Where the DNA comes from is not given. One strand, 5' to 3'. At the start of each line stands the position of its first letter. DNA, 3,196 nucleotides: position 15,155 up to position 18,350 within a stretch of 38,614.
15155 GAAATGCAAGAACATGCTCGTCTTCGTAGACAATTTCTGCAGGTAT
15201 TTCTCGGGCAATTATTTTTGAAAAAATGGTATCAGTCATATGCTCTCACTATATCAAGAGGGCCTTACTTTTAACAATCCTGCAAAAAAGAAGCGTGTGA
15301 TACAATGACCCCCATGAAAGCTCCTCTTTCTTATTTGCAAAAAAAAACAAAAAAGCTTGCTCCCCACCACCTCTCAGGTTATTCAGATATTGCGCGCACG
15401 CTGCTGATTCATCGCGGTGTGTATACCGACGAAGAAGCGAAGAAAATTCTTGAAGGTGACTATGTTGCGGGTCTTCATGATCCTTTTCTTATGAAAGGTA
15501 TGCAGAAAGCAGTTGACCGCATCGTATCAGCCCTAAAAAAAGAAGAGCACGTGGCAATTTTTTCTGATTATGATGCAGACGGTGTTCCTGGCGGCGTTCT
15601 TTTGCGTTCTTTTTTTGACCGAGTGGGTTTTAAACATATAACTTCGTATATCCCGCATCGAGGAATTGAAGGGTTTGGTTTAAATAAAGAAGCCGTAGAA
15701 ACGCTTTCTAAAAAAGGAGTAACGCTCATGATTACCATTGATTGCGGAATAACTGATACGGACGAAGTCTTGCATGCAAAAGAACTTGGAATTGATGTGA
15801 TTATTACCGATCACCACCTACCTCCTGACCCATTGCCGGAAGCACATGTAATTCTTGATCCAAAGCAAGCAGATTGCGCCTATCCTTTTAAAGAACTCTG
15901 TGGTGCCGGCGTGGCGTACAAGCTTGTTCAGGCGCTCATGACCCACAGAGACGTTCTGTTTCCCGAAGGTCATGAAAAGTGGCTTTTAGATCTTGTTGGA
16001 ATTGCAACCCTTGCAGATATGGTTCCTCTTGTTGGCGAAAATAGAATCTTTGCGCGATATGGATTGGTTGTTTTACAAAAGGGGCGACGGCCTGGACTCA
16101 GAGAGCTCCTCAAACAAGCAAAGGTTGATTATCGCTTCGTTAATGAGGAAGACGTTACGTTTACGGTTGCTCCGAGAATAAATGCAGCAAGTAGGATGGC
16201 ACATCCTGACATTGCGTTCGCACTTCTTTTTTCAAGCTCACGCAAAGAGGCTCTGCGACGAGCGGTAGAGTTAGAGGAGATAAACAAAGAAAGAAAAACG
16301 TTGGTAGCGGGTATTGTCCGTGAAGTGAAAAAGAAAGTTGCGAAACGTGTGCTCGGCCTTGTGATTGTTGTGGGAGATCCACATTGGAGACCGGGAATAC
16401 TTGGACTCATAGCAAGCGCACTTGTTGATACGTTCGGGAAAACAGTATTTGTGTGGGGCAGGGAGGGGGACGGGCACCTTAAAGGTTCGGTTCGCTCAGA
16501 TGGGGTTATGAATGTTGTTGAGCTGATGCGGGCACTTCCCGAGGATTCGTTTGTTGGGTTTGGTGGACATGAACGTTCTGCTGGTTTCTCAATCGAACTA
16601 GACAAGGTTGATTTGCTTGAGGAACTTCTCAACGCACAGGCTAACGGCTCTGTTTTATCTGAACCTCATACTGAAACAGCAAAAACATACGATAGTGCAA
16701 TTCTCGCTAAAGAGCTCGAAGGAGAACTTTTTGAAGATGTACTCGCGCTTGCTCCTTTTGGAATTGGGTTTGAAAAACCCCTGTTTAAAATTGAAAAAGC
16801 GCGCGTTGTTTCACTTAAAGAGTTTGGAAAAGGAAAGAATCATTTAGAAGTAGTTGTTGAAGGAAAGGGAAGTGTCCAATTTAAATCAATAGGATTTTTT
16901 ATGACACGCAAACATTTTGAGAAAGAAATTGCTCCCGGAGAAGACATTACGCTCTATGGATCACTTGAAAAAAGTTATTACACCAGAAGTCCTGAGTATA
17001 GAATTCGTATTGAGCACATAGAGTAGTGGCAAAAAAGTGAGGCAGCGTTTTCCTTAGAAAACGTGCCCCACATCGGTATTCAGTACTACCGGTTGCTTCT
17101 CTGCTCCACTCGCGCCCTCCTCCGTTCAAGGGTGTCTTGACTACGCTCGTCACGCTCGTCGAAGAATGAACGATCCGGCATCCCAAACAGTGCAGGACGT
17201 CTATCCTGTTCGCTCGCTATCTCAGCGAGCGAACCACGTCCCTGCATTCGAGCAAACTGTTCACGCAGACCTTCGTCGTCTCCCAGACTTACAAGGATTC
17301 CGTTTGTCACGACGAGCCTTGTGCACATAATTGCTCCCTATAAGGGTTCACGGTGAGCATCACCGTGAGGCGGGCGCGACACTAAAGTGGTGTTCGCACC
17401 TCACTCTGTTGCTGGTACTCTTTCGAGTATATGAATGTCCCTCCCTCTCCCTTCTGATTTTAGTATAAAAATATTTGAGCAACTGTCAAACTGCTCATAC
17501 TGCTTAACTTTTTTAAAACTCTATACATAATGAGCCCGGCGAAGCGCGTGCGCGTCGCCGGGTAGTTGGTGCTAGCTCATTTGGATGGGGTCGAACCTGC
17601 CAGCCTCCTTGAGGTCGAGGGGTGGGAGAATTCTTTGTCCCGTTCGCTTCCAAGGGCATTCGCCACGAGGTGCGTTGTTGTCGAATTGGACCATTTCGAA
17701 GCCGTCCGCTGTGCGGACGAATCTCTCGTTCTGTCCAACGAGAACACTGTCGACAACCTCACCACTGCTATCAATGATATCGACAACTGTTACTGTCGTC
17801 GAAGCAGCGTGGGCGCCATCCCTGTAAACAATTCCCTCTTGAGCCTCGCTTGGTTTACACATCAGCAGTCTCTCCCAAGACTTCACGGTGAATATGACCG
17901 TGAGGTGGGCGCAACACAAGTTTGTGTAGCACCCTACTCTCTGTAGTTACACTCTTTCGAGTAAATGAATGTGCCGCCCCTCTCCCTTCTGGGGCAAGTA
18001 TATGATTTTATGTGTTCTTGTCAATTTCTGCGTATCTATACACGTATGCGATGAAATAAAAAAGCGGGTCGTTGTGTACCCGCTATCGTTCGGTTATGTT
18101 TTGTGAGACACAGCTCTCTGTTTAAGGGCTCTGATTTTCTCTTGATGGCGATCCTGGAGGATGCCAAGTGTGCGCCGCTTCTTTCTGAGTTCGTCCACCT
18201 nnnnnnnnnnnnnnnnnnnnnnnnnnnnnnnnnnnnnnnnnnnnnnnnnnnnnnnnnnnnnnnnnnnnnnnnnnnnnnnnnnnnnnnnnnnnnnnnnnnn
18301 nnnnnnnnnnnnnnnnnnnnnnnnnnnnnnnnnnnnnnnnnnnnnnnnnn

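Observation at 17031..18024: Two tandem GC-rich transcription units share a hairpin-rich 5' element of about 110 nt but have unrelated bodies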

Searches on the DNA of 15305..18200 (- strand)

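Call 8: search_rna_families(source=window, start=16900, end=18200, threshold=evalue, max_evalue=10, show_alignments=3)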
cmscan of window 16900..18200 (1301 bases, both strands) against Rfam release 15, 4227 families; matches with E-value up to 10: 3.
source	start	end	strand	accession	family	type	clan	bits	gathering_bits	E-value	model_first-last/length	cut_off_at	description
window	17022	17082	+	RF03695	MIR6151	Gene; miRNA;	-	21.1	71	0.087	1-71/71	no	MIR6151 microRNA precursor family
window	17356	17415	+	RF00793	mir-497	Gene; miRNA;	-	16.5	62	4.6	15-74/85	no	mir-497 microRNA precursor family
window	17773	17855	+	RF00292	snoTBR5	Gene; snRNA; snoRNA; CD-box;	-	15.7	44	1.4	1-94/94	no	Small nucleolar RNA TBR5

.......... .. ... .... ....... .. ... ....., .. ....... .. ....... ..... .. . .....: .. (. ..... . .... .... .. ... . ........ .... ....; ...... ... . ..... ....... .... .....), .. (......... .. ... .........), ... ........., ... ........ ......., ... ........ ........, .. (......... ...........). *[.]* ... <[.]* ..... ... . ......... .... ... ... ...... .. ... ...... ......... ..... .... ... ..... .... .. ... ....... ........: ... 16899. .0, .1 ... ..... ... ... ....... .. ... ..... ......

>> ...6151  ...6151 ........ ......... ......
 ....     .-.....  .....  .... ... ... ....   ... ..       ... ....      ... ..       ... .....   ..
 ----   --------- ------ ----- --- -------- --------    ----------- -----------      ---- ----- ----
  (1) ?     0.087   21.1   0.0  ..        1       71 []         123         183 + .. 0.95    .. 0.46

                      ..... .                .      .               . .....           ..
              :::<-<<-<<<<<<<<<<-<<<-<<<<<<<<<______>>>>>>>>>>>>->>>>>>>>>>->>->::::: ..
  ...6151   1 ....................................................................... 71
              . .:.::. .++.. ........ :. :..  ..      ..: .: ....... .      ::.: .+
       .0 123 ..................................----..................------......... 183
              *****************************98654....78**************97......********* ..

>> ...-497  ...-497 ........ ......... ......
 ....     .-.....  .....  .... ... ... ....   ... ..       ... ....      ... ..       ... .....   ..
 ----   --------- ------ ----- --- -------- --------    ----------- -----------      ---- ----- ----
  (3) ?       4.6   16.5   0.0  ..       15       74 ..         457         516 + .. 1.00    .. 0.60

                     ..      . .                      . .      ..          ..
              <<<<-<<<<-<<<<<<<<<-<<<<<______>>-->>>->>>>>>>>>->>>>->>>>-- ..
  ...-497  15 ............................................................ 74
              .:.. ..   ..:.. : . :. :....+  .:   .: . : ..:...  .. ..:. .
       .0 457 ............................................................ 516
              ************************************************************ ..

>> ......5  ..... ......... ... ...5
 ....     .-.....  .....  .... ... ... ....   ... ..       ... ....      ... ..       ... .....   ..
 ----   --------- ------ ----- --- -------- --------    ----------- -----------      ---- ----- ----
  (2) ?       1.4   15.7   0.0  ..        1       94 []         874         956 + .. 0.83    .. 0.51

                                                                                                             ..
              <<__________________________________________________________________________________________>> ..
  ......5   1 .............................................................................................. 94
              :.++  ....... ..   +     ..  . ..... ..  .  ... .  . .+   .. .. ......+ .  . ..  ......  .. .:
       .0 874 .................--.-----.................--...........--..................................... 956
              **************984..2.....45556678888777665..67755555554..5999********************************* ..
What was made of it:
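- On Any described RNA family (Rfam 15): With E up to 10 on 16900-18200, only three weak plus-strand hits appeared, to eukaryotic miRNA and snoRNA models, far below threshold (call 8).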

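Call 26: search_dna_similar(query=window:17031-18090:-, collection=phages, mode=distant, max_evalue=0.01)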
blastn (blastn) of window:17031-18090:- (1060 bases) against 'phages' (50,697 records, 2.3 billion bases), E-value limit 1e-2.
No match.

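Call 27: search_dna_similar(query=window:17031-18090:-, collection=plasmids, mode=distant, max_evalue=0.01)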
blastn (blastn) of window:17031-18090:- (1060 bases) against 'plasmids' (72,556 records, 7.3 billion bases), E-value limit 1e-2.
No match.
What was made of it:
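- Tried and rejected: blastn of the whole patch against the phage and plasmid collections gave no match (calls 26, 27), so there is no sign of a mobile-element origin.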

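Call 48: build_rna_model(alignment_id=A3)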
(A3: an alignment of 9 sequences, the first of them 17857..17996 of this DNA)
Model R1 built from alignment A3 (9 sequences, 185 columns); structure: RNAalifold consensus.
model positions 144; base pairs 25; branch points 3; effective number of sequences 3.34; information 0.59 bits per position. Calibrated on 0.2 Mb of random sequence (short: E-values are rough).
structure used (alignment columns):
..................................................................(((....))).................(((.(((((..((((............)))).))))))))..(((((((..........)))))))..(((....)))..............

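Call 49: search_with_rna_model(model_id=R1, sources=[window, L003, L005, L006, L007, L008, L009, L010, L011, L012, L013, L014, L015, L016, L017, L018, L019, L020, L021, L022, L023, L024, L025, L026, L027, L028, L002], max_evalue=10)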
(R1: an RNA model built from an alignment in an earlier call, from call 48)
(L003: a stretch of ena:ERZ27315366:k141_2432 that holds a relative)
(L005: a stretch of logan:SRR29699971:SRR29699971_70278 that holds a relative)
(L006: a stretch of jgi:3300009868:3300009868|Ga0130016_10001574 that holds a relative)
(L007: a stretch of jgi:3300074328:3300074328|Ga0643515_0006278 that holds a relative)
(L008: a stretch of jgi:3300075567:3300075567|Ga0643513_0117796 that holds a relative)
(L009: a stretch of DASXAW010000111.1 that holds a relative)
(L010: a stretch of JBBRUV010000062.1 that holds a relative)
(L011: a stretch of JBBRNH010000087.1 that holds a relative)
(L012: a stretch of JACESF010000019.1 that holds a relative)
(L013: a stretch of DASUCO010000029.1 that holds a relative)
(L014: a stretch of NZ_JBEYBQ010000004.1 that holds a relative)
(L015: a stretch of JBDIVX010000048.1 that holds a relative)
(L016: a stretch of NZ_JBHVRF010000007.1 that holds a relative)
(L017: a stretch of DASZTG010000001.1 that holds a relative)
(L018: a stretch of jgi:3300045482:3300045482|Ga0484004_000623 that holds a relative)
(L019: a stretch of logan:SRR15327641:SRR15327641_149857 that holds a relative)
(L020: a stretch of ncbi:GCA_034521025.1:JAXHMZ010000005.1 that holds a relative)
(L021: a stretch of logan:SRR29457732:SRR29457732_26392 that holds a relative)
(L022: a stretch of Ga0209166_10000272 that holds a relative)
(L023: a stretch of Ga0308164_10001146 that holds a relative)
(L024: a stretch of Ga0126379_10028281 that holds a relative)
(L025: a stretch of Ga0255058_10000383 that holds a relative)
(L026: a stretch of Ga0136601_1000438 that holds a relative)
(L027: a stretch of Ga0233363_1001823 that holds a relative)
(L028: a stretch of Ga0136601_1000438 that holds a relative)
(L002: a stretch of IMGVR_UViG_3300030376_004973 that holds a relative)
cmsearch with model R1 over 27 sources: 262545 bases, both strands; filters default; matches with E-value up to 10: 25.
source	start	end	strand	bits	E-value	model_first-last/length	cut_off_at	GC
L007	8528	8666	-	140.3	2.9e-40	1-144/144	no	0.52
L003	8545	8686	-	134.3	1.9e-38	1-144/144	no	0.46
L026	108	249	-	134.3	1.9e-38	1-144/144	no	0.46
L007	8012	8151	-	132.3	7.8e-38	1-144/144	no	0.55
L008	2449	2588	-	132.3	7.8e-38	1-144/144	no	0.55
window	17857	17996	-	128.6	9.7e-37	1-144/144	no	0.51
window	17323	17461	-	126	6.2e-36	1-144/144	no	0.51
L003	8006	8149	-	110.5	2.9e-31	1-144/144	no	0.47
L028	3169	3312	-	110.5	2.9e-31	1-144/144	no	0.47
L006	4655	4815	-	108.8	9.1e-31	1-144/144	no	0.45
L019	6411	6575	-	94.9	1.4e-26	1-144/144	no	0.5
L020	7430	7595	-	73.8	3.3e-20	1-144/144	no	0.49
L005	8007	8089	-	40.9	2.7e-10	64-144/144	5'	0.57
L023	1844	1990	-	20.8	0.00031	1-144/144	no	0.67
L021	7132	7180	-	15.3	0.014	1-144/144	no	0.41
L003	8030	8050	+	13.3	0.053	99-119/144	no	0.52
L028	3193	3213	+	13.3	0.053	99-119/144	no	0.52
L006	6125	6185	-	11.3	0.22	1-144/144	no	0.38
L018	7460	7513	-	9.4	0.85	1-144/144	no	0.61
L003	5279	5305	+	9.2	0.92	1-144/144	no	0.56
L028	442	468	+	9.2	0.92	1-144/144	no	0.56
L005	870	910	+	8.6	1.4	1-144/144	no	0.51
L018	4241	4301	+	7.2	3.8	1-144/144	no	0.46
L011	7695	7715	+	6.6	5.7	99-119/144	no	0.57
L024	1662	1682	+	6.2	7.8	99-119/144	no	0.71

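Call 76: search_with_rna_model(model_id=R1, source=window, filters=off, max_evalue=10)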
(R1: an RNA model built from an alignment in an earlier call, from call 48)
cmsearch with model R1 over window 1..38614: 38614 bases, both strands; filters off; matches with E-value up to 10: 32.
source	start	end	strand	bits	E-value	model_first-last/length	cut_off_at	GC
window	17857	17996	-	128.6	1.5e-37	1-144/144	no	0.51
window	17323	17461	-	125.9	9.4e-37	1-144/144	no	0.51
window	17883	17903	+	12.6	0.013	99-119/144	no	0.48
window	17348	17368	+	12.3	0.016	99-119/144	no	0.57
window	26356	26396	+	7.8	0.38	1-144/144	no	0.51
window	9949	9994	+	7.1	0.61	1-144/144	no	0.37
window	18499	18546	+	6.7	0.78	1-144/144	no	0.6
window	17907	17933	+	6.7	0.8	63-94/144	no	0.56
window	25686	25706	+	6.2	1.2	99-119/144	no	0.57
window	29020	29069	+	5.6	1.7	1-144/144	no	0.46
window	23686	23813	-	5.3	2.1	1-144/144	no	0.32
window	24430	24459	-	5.1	2.5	62-95/144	no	0.57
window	15535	15587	+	4.9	2.8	1-144/144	no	0.38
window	13769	13819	+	4.7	3.1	46-97/144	no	0.53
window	21874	21927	-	4.5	3.7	1-144/144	no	0.46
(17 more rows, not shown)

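Call 78: search_with_rna_model(model_id=R1, sources=[window, L003, L006, L007, L019, L020, L029, L030, L031, L005], max_evalue=0.000001, make_alignment=true)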
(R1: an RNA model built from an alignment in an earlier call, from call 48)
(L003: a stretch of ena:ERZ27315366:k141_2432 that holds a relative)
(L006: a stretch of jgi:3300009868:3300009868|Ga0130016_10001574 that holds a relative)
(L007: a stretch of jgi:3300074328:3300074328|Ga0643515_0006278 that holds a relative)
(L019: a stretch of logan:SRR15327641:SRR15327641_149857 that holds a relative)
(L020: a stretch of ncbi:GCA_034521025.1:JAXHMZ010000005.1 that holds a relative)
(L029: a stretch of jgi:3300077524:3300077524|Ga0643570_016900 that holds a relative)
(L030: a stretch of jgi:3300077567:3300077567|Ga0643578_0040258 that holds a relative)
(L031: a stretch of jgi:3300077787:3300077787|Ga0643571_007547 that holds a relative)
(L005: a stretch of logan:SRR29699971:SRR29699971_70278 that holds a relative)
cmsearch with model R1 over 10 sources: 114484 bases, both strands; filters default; matches with E-value up to 0.000001: 16.
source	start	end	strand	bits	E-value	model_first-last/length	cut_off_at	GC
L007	8528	8666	-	140.3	1.3e-40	1-144/144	no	0.52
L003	8545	8686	-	134.3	8.4e-39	1-144/144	no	0.46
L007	8012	8151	-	132.3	3.4e-38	1-144/144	no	0.55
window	17857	17996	-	128.6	4.2e-37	1-144/144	no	0.51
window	17323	17461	-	126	2.7e-36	1-144/144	no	0.51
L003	8006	8149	-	110.5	1.3e-31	1-144/144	no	0.47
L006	4655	4815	-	108.8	4e-31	1-144/144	no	0.45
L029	3235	3374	+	107.1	1.3e-30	1-144/144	no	0.51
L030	1997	2136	+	107.1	1.3e-30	1-144/144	no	0.51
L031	2616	2755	+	107.1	1.3e-30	1-144/144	no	0.51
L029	2711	2850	+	98.4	5.4e-28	1-144/144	no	0.51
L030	1473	1612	+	98.4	5.4e-28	1-144/144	no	0.51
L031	2092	2231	+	98.4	5.4e-28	1-144/144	no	0.51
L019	6411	6575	-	94.9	6.1e-27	1-144/144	no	0.5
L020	7430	7595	-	73.8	1.4e-20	1-144/144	no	0.49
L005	8007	8089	-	40.9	1.2e-10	64-144/144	5'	0.57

Alignment A7: 16 matches aligned to the model, 187 columns, each read 5' to 3' on its own strand. Consensus structure (alignment columns), stored with it:
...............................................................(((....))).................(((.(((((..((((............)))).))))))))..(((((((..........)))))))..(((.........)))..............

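Call 92: search_rna_families(sources=[L003, L006, L007, L018, L019, L020, L021, L029], threshold=gathering)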
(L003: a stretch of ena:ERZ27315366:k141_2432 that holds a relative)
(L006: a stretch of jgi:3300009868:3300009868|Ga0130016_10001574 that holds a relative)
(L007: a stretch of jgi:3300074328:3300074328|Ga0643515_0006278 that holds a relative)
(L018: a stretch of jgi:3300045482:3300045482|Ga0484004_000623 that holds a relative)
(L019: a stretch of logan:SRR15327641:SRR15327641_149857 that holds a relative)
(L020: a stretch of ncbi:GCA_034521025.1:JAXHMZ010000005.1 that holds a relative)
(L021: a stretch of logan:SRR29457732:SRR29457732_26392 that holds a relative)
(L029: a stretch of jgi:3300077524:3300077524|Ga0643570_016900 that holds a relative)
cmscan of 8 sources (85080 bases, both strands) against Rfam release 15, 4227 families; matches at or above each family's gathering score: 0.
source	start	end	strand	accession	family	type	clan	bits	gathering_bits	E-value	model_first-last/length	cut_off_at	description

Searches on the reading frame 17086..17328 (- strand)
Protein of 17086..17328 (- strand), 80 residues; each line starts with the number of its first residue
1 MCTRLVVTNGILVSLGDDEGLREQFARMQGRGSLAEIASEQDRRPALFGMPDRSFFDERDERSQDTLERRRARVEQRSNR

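Call 12: search_protein_families(library=pfam, proteins=[window:17086-17328:-], max_evalue=0.1)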
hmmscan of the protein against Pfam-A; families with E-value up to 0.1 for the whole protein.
window:17086-17328:- (80 aa): 0 families

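Call 13: search_protein_families(library=padloc, proteins=[window:17086-17328:-], max_evalue=1)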
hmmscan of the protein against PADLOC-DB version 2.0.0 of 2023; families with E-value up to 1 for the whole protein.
window:17086-17328:- (80 aa): 0 families

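Call 14: search_protein_families(library=phrogs, proteins=[window:17086-17328:-], max_evalue=1)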
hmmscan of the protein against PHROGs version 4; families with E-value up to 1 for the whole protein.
window:17086-17328:- (80 aa): 0 families
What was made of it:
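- The upstream protein has no recognisable RNA-binding domain (calls 12-14).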

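Call 16: find_homologous_proteins(query=window:17086-17328:-, max_evalue=1)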
Query window:17086-17328:- (80 aa): 1 proteins with E <= 1 among 1 candidates.
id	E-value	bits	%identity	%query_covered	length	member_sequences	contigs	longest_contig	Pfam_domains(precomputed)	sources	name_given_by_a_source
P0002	2.7e-37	144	97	93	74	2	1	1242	-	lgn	-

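Call 18: find_encoding_contigs(protein=P0002, flank=10000)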
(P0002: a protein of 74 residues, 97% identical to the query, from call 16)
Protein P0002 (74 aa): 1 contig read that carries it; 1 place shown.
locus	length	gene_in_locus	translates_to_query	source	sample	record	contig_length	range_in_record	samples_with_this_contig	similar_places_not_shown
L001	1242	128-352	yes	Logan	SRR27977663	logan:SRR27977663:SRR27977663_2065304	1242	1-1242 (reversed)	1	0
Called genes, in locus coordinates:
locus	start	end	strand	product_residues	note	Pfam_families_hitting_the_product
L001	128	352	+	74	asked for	-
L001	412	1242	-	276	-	?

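Call 62: search_solved_structures(query=A5, max_evalue=1)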
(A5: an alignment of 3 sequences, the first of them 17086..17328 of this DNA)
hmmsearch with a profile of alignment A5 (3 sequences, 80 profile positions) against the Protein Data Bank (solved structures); distinct sequences matched with E-value up to 1: 0.

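Call 73: predict_structure(protein=window:17086-17328:-)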
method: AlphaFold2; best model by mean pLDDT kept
length: 80 residues; sequences in the alignment: 1
mean_pLDDT: 60.9   pTM: 0.21
mean pLDDT of the five models: 60.9, 60.1, 57.4, 53.5, 51.8
residues with pLDDT >= 90: 0; 70-90: 13; 50-70: 59; < 50: 8
segments of 3 or more residues with pLDDT < 50: none
pLDDT, mean of each block of 10 residues (from residue 1): 60 64 64 50 52 60 64 73
secondary structure, 60 per line:
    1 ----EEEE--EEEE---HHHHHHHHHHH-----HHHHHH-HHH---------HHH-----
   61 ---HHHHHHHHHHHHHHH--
elements in order: E5-8 E11-14 H18-28 H34-39 H64-78
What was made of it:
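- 17086..17328 (-): ORF-A, 80 aa (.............), an orphan small protein unrelated to ORF-B. Call 73: low-confidence model.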
